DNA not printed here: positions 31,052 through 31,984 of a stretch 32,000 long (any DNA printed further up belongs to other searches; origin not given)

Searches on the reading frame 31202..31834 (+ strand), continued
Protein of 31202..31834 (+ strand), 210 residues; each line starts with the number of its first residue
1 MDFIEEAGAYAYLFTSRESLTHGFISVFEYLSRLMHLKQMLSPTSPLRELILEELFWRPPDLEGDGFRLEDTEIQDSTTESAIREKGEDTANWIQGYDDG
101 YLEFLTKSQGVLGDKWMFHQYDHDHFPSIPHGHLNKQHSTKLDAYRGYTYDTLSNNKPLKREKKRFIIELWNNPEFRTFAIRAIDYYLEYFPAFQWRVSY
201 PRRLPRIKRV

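Call 80: list_cluster_members(proteins=[window:31202-31831:+, window:30063-31130:+, P0020, P0026, window:28557-29318:+])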
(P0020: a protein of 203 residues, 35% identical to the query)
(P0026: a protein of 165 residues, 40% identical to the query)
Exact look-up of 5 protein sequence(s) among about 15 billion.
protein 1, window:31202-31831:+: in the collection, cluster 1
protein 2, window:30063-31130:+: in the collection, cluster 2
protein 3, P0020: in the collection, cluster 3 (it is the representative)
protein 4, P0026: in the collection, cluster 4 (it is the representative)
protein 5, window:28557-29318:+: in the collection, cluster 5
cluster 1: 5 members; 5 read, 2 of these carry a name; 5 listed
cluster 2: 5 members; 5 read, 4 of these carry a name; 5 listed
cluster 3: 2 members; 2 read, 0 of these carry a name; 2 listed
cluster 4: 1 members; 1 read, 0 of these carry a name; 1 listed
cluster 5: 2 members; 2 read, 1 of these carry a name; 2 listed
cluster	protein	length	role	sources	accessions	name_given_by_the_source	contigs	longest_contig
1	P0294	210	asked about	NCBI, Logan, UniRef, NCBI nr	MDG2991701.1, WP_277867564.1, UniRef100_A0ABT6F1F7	hypothetical protein L3556_12275 [Candidatus Synechococcus calcipolaris G9] | Uncharacterized protein n=1 Tax=Candidatus Synechococcus calcipolaris G9 TaxID=1497997 ... | hypothetical protein [Candidatus Synechococcus calcipolaris]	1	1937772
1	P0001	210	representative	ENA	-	-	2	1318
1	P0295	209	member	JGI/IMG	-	hypothetical protein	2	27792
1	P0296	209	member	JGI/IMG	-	-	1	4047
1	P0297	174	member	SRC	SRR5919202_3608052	-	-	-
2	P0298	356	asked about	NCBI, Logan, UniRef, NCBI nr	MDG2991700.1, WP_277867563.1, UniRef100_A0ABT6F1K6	TIR domain-containing protein [Candidatus Synechococcus calcipolaris G9] | TIR domain-containing protein n=1 Tax=Candidatus Synechococcus calcipolaris G9 ... | TIR domain-containing protein [Candidatus Synechococcus calcipolaris]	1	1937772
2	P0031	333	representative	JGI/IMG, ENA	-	hypothetical protein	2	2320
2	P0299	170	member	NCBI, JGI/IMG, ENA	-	hypothetical protein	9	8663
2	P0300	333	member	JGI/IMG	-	hypothetical protein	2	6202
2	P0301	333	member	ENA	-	-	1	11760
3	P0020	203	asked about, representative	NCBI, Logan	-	-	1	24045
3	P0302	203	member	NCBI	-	-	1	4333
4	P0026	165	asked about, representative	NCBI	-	-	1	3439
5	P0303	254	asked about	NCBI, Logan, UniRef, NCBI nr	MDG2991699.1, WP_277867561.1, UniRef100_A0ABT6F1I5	TlyA family RNA methyltransferase [Candidatus Synechococcus calcipolaris G9] | TlyA family RNA methyltransferase n=1 Tax=Candidatus Synechococcus calcipolaris G9 ... | TlyA family RNA methyltransferase [Candidatus Synechococcus calcipolaris]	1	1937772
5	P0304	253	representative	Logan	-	-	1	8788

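Call 81: find_encoding_contigs(protein=P0295, flank=6000, max_places=3)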
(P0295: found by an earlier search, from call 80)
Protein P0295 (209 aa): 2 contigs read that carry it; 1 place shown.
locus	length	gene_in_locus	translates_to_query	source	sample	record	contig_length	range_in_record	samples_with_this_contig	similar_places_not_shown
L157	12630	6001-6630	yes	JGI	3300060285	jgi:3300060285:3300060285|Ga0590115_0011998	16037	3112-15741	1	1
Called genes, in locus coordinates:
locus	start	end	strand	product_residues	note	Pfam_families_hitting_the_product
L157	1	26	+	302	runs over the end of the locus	-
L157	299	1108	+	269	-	PF12873:DUF3825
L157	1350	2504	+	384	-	-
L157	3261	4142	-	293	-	PF20247:DUF6602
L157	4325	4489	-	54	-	-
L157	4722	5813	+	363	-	-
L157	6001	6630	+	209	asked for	-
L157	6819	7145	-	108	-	PF20712:CyanoTRADDas_TM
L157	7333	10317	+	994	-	PF19959:EAD4, PF00931:NB-ARC, PF17908:APAF1_C (weak), PF18159:S_4TM (faint)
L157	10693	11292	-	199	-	PF13640:2OG-FeII_Oxy_3, PF13661:2OG-FeII_Oxy_4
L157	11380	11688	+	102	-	-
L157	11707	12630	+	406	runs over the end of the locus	?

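Call 82: find_encoding_contigs(protein=P0301, flank=6000, max_places=3)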
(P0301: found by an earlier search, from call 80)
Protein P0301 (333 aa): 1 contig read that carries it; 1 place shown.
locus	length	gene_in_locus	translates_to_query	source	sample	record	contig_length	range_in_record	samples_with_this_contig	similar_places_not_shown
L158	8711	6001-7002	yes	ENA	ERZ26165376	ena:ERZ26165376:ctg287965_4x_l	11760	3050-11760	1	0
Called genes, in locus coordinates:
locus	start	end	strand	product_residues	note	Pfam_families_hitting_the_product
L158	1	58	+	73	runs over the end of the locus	-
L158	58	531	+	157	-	-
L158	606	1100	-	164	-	-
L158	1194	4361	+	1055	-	-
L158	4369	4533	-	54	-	-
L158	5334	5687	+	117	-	-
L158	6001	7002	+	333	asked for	PF13676:TIR_2, PF13620:CarboxypepD_reg (faint)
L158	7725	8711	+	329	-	?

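Call 85: find_encoding_contigs(protein=window:31202-31834:+, flank=10000, max_places=2)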
Protein window:31202-31834:+ (210 aa): 1 contig read that carries it; 1 place shown.
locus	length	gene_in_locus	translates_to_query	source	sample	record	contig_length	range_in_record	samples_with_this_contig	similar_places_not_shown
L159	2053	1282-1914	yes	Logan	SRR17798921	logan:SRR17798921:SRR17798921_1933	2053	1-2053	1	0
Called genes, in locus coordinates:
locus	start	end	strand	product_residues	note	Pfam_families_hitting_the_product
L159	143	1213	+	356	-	PF13676:TIR_2, PF13620:CarboxypepD_reg (faint)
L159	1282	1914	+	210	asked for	-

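Call 86: search_protein_families(library=pfam, proteins=[L157:4722-5813:+, L158:7725-8711:+], max_evalue=0.01)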
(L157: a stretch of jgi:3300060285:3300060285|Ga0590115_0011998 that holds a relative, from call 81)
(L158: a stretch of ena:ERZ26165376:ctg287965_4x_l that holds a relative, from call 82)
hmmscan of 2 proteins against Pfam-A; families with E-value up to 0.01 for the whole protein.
L157:4722-5813:+ (363 aa): 0 families

L158:7725-8711:+ (329 aa): 4 families
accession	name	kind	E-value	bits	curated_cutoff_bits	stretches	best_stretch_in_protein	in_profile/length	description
PF00805.28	Pentapeptide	-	1.3e-27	95.4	20.2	3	265-302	1-38/40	Pentapeptide repeats (8 copies)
PF20694.2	TRADD-like_N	-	8.7e-11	41.9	23.7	1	141-202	3-68/69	TRADD-like N-terminal domain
PF13599.13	Pentapeptide_4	-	2.5e-08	34.3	38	2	233-286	24-77/78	Pentapeptide repeat region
PF13576.12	Pentapeptide_3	-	4.3e-05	24.1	27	0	237-275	6-47/48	Pentapeptide repeats (9 copies)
